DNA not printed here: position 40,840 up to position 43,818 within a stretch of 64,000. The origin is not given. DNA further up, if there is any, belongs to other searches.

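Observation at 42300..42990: PP2C-family Ser/Thr phosphatase domain embedded in a membrane-anchored giant protein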

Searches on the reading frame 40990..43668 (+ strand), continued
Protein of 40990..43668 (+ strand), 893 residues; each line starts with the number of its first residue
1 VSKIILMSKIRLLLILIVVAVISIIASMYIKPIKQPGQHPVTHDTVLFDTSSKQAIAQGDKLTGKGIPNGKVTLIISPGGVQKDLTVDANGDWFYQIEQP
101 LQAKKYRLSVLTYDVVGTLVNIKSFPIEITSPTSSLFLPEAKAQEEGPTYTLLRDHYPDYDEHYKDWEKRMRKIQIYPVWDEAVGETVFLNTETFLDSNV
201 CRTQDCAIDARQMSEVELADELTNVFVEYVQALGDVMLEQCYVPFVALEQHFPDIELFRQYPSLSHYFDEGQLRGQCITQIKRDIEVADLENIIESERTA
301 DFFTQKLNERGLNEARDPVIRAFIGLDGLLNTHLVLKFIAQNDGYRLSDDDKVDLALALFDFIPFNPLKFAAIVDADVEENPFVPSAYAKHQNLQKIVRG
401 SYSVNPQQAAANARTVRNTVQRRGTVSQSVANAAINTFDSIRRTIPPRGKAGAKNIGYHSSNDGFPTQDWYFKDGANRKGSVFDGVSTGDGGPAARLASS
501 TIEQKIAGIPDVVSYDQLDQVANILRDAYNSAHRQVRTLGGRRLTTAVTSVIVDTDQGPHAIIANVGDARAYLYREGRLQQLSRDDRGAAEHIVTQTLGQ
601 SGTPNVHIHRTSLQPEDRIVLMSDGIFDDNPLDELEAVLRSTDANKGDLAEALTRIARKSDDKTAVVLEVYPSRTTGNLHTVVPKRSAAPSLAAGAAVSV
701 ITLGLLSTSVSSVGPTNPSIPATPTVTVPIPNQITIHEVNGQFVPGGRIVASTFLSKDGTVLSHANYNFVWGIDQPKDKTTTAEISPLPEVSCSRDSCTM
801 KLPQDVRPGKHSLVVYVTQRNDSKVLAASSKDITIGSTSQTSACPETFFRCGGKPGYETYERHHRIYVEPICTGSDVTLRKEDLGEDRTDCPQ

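Call 30: search_protein_families(library=pfam, proteins=[P0007, P0013, P0038, P0005, P0008, P0021, P0011, P0057], max_evalue=0.01)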
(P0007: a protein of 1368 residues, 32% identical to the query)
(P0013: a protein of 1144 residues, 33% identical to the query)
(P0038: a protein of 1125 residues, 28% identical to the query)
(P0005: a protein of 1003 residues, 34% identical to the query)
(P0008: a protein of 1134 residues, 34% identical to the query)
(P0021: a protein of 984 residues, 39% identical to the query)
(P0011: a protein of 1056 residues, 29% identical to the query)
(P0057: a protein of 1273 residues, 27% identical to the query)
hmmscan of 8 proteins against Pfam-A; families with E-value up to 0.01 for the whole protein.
P0007 (1368 aa): 3 families
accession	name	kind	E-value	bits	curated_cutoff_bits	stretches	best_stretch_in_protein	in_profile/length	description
PF19077.6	Big_13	-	2.6e-07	31.5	27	1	65-130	33-100/102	Bacterial Ig-like domain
PF15418.12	DUF4625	-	0.00088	20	27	1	92-123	93-124/131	Domain of unknown function (DUF4625)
PF17936.7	Big_6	-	0.0031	18.1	27.6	1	54-122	8-75/83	Bacterial Ig domain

P0013 (1144 aa): 1 family
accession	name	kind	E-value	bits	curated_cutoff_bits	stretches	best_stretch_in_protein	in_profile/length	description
PF08241.18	Methyltransf_11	-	0.0015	19.6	21.2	1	500-547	44-94/95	Methyltransferase domain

P0038 (1125 aa): 1 family
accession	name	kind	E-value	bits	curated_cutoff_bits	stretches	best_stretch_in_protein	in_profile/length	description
PF19077.6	Big_13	-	0.00055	20.8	27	1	62-119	32-91/102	Bacterial Ig-like domain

P0005 (1003 aa): 2 families
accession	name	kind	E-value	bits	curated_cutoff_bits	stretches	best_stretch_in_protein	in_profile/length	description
PF15418.12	DUF4625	-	4.4e-06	27.4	27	0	97-138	90-130/131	Domain of unknown function (DUF4625)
PF19077.6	Big_13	-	6.1e-06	27.1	27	1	70-136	30-98/102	Bacterial Ig-like domain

P0008 (1134 aa): 2 families
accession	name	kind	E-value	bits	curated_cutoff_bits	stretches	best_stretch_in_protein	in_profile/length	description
PF19077.6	Big_13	-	1.3e-07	32.5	27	1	65-133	30-100/102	Bacterial Ig-like domain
PF17936.7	Big_6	-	0.0024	18.5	27.6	1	54-124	5-74/83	Bacterial Ig domain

P0021 (984 aa): 5 families
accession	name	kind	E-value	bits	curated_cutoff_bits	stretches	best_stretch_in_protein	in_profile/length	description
PF19077.6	Big_13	-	5.4e-07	30.5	27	1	65-121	32-90/102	Bacterial Ig-like domain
PF13620.12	CarboxypepD_reg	-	1.4e-05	25.8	32.3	1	65-119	10-61/82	Carboxypeptidase regulatory-like domain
PF13715.12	CarbopepD_reg_2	-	0.00035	21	32.2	1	68-125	13-63/88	CarboxypepD_reg-like domain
PF17936.7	Big_6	-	0.0024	18.5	27.6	0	51-120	11-72/83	Bacterial Ig domain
PF17210.9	SdrD_B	-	0.0099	16.5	29.7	0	67-113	22-65/112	SdrD B-like domain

P0011 (1056 aa): 1 family
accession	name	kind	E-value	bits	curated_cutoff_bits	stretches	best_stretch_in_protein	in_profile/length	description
PF19077.6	Big_13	-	0.0013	19.6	27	1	73-137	30-96/102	Bacterial Ig-like domain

P0057 (1273 aa): 1 family
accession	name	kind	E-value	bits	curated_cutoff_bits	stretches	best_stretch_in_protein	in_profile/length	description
PF19077.6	Big_13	-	0.0078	17.1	27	0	87-141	30-86/102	Bacterial Ig-like domain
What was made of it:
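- Tried and rejected: The methyltransferase-like insert in P0013 (E 0.0015, below threshold, call 30).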

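Call 32: find_homologous_proteins(query=A1, max_evalue=0.00001)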
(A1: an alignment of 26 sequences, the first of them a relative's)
Query A1 (26 sequences) (887 aa, profile of the alignment): 2 proteins with E <= 0.00001 among 8000 candidates.
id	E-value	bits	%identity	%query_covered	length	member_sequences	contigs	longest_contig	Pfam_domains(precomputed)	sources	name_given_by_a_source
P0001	1.3e-156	542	100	100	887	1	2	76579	PF13672.12,PF00481.27,PF07228.18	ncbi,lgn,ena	ncbi:MAG: protein phosphatase 2C domain-containing protein [Patescibacteria group bacterium]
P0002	2.2e-57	213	42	10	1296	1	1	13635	-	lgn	-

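Call 46: list_cluster_members(proteins=[P0005, P0008, P0013, P0007, P0011, P0022, P0027, P0052, P0054, P0031])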
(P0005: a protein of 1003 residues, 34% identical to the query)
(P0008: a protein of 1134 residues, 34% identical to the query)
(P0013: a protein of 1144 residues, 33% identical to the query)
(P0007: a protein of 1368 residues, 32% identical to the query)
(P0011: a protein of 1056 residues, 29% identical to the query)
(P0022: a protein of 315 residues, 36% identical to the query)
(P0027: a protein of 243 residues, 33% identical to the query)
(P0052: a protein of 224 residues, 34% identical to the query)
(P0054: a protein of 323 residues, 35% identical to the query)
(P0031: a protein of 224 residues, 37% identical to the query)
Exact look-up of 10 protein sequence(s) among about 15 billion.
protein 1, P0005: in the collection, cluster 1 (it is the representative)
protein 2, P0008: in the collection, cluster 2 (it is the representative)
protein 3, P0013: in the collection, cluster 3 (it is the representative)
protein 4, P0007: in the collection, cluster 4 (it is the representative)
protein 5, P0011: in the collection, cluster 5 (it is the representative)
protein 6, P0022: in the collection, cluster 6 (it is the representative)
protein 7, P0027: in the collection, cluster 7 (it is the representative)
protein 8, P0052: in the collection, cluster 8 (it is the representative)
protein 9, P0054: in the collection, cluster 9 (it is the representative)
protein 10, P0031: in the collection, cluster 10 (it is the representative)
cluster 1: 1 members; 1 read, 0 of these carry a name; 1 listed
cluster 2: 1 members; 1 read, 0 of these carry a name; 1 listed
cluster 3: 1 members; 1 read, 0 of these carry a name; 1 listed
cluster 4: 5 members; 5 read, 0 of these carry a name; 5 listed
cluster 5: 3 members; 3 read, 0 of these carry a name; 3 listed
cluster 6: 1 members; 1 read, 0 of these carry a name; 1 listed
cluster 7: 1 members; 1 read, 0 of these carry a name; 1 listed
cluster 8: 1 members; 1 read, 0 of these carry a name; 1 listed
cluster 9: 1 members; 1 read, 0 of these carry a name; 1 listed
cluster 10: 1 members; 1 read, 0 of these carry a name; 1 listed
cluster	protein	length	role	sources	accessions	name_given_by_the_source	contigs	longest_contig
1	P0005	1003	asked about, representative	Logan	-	-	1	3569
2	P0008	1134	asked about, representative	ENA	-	-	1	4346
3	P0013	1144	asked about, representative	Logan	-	-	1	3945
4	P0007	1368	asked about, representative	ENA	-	-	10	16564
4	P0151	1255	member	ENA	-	-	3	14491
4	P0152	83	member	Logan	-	-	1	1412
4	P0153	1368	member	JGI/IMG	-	-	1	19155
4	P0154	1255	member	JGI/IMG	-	-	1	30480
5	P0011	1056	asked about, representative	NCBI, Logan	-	-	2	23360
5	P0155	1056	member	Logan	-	-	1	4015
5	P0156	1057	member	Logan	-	-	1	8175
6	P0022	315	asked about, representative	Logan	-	-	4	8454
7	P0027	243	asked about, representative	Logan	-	-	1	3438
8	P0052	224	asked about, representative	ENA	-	-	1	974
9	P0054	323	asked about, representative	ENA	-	-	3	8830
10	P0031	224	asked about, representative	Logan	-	-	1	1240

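Call 47: find_encoding_contigs(protein=P0011, flank=8000, max_places=2)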
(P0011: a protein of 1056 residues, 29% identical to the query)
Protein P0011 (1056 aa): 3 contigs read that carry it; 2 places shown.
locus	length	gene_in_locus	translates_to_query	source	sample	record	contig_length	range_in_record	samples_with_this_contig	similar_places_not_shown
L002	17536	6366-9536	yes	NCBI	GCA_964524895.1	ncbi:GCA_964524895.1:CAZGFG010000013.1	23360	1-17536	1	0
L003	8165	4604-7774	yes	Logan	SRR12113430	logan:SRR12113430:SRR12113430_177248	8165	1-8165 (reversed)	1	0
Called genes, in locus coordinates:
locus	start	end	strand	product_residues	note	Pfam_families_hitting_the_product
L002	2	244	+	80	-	?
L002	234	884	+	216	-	PF02357:NusG, PF00467:KOW (weak)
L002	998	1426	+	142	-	PF03946:Ribosomal_L11_N, PF00298:Ribosomal_L11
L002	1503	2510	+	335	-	PF00687:Ribosomal_L1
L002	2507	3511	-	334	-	PF03706:LPG_synthase_TM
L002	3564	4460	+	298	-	PF00404:Dockerin_1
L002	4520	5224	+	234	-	PF00041:fn3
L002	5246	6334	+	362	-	PF04932:Wzy_C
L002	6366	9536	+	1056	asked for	-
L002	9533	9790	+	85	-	-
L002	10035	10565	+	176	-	PF00466:Ribosomal_L10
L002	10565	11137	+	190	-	PF16320:Ribosomal_L12_N, PF00542:Ribosomal_L12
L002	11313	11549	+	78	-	PF12728:HTH_17, PF00376:MerR (weak), PF13411:MerR_1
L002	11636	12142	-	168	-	PF06560:GPI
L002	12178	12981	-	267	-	PF03808:Glyco_tran_WecG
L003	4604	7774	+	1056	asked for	-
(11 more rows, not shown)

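Call 48: find_encoding_contigs(protein=P0007, flank=8000, max_places=2)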
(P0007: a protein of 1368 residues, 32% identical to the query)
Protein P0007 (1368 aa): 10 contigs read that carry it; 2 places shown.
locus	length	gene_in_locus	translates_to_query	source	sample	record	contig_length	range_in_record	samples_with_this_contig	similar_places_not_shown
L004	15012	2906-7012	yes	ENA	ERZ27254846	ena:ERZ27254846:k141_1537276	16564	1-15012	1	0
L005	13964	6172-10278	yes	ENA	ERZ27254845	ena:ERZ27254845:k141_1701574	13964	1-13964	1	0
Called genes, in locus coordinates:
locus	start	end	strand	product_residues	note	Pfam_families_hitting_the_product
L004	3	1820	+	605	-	?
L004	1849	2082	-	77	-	-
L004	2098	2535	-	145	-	-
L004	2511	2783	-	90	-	PF02604:PhdYeFM_antitox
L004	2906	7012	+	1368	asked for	PF19077:Big_13 (weak)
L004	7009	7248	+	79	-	-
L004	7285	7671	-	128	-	PF01850:PIN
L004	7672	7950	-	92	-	PF02604:PhdYeFM_antitox (weak)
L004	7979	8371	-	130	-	PF04266:ASCH (faint)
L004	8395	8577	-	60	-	PF05635:23S_rRNA_IVP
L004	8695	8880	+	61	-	PF00584:SecE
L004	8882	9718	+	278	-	PF02357:NusG, PF00467:KOW (weak)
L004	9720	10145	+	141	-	PF03946:Ribosomal_L11_N, PF00298:Ribosomal_L11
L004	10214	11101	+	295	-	PF00687:Ribosomal_L1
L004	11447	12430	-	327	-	PF03706:LPG_synthase_TM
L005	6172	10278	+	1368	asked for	PF19077:Big_13 (weak)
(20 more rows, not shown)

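Call 53: search_solved_structures(query=A1, max_evalue=1, show_alignments=2)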
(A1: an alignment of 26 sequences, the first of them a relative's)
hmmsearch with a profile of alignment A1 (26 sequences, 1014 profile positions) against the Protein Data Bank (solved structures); distinct sequences matched with E-value up to 1: 4.
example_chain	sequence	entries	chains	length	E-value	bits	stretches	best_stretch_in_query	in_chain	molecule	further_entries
7dm0_A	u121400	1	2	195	3e-07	32.1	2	54-113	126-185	Biofilm-associated surface protein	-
2yn3_A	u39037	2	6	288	7.6e-05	24.2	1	87-113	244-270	PUTATIVE INNER MEMBRANE PROTEIN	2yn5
6m3a_A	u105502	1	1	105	0.0017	19.7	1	54-113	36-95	Biofilm-associated surface protein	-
5nlt_A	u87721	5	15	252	0.53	11.4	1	84-103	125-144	CvAA9A | LPMO lytic polysaccharide monooxygenase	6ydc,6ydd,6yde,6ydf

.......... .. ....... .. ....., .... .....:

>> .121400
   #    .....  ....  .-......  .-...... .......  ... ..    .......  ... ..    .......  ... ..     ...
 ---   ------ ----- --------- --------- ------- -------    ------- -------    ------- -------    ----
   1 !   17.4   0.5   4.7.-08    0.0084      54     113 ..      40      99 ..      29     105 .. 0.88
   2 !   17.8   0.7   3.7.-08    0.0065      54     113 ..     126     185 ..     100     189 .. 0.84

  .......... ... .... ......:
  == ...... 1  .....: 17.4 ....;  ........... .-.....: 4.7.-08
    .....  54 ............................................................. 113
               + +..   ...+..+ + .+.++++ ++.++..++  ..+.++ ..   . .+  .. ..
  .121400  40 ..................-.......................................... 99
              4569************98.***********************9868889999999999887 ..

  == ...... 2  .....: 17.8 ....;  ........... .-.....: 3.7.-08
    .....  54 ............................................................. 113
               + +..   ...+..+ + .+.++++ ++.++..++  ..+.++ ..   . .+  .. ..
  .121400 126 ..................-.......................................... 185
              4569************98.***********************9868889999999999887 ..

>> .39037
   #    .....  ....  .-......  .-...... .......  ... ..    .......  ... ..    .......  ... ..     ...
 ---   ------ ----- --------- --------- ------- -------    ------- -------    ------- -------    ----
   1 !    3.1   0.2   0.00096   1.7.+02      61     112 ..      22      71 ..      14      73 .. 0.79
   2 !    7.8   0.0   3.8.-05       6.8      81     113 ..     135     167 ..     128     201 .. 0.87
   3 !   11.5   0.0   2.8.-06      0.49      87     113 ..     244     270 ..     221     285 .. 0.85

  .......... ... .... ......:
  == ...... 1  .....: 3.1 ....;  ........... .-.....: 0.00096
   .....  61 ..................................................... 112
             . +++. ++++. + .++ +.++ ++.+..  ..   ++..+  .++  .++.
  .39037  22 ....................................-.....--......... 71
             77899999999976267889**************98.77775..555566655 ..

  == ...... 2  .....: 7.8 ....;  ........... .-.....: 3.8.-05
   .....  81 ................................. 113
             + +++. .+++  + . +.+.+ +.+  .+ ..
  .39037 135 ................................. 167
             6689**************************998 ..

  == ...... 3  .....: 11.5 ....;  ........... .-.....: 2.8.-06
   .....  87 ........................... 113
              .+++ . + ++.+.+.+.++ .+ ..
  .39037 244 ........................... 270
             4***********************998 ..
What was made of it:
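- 41113..41379 (+): Adhesin-type Ig-like beta-sandwich (residues 36-124). The family profile hits Bap and SiiE Ig domains in the PDB, E 3e-7 and 8e-5 (call 53).
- Closest known: Giant Ig-repeat adhesins. Same: The N-terminal Ig domain matches Bap/SiiE Ig domains (call 53).
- The Ig domain matches Bap/SiiE adhesin domains (call 53).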

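Call 70: search_protein_families(library=ncbifam, proteins=[P0005, P0008, P0007], max_evalue=0.01)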
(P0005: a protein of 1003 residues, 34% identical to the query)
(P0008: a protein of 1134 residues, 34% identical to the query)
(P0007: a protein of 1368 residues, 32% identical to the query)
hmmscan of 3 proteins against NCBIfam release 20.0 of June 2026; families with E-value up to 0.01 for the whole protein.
P0005 (1003 aa): 1 family
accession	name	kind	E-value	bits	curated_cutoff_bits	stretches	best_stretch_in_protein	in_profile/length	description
NF033510.3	Ca_tandemer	repeat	0.0032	17.8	50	0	71-127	35-94/96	Ca2+-stabilized repeat-containing adhesin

P0008 (1134 aa): 1 family
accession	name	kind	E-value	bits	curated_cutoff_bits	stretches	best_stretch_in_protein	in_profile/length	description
NF033510.3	Ca_tandemer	repeat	1.1e-06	28.9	50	1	65-123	34-95/96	Ca2+-stabilized repeat-containing adhesin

P0007 (1368 aa): 4 families
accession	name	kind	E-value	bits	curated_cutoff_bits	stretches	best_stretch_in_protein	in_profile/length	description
NF041316.1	NleH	equivalog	1.4e-05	24.8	450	1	627-709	141-224/304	type III secretion system effector kinase NleH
NF033510.3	Ca_tandemer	repeat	0.00081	19.7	50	1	48-120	18-95/96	Ca2+-stabilized repeat-containing adhesin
NF058632.1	SerThrKinPrkT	equivalog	0.0041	16.2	280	1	677-773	80-164/322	serine/threonine protein kinase PrkT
NF038186.1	YPDG_rpt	domain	0.0054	17.7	40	0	965-1008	54-97/98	YPDG domain-containing protein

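Call 71: search_protein_families(library=padloc, proteins=[window:41008-43668:+, P0005, P0007], max_evalue=0.01)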
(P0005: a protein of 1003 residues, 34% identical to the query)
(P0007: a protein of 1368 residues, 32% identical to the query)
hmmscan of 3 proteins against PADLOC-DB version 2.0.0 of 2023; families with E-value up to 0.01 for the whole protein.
window:41008-43668:+ (887 aa): 0 families

P0005 (1003 aa): 0 families

P0007 (1368 aa): 0 families
